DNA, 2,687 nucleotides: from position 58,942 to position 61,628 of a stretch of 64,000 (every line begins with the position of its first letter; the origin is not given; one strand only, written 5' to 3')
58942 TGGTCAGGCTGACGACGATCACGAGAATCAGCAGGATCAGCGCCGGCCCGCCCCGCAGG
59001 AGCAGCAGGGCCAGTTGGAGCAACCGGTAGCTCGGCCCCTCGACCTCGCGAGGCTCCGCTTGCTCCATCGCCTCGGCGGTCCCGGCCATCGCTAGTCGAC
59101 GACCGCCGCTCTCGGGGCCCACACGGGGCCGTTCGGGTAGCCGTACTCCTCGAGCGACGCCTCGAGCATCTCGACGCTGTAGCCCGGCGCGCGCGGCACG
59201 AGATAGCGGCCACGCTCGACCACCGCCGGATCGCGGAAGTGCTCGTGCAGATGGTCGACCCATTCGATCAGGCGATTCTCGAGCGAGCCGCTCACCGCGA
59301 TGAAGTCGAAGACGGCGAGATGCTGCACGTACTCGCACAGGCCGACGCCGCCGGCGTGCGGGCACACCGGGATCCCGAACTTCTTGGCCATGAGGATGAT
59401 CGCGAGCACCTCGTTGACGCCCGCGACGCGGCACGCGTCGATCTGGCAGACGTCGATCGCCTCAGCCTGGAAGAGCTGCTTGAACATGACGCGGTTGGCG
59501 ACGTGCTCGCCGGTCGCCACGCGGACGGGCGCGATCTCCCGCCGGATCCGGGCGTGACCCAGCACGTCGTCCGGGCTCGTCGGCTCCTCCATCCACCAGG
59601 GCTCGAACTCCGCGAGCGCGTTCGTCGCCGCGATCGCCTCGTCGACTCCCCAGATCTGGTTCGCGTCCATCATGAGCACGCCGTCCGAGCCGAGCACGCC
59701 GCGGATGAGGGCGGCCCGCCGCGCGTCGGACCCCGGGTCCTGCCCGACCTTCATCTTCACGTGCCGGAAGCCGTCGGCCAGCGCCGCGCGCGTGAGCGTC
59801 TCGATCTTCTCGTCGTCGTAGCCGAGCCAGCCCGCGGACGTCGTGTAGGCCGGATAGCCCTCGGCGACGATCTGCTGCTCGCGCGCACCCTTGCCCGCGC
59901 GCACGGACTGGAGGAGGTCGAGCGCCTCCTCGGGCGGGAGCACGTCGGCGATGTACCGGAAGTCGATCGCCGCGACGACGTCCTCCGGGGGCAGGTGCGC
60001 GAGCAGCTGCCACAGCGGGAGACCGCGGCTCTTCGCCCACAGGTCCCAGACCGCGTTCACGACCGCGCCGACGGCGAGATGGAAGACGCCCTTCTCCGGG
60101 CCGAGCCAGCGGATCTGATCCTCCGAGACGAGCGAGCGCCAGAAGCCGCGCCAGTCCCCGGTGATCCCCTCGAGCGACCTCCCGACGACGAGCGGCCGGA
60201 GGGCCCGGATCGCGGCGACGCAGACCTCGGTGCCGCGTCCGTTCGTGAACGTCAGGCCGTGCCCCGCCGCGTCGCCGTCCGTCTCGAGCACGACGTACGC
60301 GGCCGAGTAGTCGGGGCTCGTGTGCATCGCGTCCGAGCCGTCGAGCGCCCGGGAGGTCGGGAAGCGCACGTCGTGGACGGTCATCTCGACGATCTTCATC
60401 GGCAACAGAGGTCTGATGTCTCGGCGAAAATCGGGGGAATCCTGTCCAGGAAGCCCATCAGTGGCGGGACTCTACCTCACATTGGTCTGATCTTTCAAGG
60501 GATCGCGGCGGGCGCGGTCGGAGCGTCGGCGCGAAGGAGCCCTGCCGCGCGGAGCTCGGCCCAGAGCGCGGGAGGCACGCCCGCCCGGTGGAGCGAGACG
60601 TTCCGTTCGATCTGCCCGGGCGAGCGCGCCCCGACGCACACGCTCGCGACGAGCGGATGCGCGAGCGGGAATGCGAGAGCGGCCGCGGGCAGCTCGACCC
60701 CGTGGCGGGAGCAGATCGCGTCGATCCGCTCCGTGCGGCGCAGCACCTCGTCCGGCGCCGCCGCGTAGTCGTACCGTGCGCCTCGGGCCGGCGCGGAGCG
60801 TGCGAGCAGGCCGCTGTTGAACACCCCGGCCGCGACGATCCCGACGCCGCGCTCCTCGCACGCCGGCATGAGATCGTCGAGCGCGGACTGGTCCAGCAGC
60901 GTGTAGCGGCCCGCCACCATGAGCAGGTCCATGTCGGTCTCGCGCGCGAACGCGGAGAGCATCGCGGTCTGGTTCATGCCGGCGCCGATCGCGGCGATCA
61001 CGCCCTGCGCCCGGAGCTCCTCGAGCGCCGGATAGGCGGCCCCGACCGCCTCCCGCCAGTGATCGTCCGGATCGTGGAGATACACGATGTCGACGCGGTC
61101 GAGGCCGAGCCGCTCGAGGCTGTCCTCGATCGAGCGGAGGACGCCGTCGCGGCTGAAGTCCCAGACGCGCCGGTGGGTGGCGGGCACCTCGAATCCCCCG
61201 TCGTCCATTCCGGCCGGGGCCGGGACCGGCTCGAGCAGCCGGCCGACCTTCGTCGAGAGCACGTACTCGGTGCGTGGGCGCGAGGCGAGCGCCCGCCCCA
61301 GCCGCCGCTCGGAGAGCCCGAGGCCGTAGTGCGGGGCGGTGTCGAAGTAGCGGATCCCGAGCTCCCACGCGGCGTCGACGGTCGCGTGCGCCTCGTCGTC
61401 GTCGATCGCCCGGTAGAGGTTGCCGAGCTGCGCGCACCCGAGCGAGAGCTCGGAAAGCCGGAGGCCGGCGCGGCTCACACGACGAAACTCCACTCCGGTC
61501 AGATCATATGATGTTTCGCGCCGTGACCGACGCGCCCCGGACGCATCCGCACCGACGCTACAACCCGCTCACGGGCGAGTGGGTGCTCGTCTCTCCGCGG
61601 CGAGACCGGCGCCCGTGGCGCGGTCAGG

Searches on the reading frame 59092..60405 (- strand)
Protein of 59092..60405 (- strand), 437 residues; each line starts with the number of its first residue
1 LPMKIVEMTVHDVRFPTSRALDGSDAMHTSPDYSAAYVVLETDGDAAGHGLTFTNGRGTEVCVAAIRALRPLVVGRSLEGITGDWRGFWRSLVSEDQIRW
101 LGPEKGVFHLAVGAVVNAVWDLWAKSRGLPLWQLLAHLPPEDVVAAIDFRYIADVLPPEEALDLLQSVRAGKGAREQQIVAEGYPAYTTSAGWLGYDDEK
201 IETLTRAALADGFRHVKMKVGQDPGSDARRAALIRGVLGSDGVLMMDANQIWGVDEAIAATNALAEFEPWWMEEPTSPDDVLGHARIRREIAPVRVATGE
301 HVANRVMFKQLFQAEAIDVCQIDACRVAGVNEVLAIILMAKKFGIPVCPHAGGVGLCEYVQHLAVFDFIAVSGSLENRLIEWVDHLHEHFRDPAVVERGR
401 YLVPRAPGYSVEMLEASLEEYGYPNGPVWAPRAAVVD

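Call 62: search_protein_families(library=pfam, proteins=[window:59092-60405:-], max_evalue=0.00001)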
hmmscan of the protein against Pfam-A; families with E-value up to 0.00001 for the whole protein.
window:59092-60405:- (437 aa): 2 families
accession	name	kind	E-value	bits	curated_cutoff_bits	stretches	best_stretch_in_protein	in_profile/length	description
PF13378.12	MR_MLE_C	-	1.6e-61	208.2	29.4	1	206-415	7-217/219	Enolase C-terminal domain-like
PF02746.21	MR_MLE_N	-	1.2e-07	32.4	22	1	26-135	19-116/117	Mandelate racemase / muconate lactonizing enzyme, N-terminal domain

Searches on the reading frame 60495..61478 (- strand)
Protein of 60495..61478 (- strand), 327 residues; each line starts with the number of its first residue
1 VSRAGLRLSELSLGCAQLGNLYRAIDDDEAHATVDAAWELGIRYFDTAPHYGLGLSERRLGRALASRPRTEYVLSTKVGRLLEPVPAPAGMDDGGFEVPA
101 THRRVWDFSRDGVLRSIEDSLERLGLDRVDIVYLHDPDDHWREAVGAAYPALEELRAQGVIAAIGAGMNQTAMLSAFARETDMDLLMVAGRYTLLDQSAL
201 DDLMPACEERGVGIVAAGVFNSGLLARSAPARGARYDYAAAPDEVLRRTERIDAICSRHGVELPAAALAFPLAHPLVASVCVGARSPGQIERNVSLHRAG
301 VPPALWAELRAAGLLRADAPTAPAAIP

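Call 62: search_protein_families(library=pfam, proteins=[window:60495-61478:-], max_evalue=0.00001)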
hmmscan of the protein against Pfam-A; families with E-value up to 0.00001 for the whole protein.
window:60495-61478:- (327 aa): 1 family
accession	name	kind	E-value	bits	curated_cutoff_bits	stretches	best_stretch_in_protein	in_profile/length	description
PF00248.27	Aldo_ket_red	-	5.3e-51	173.9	24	1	10-296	1-273/291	Aldo/keto reductase family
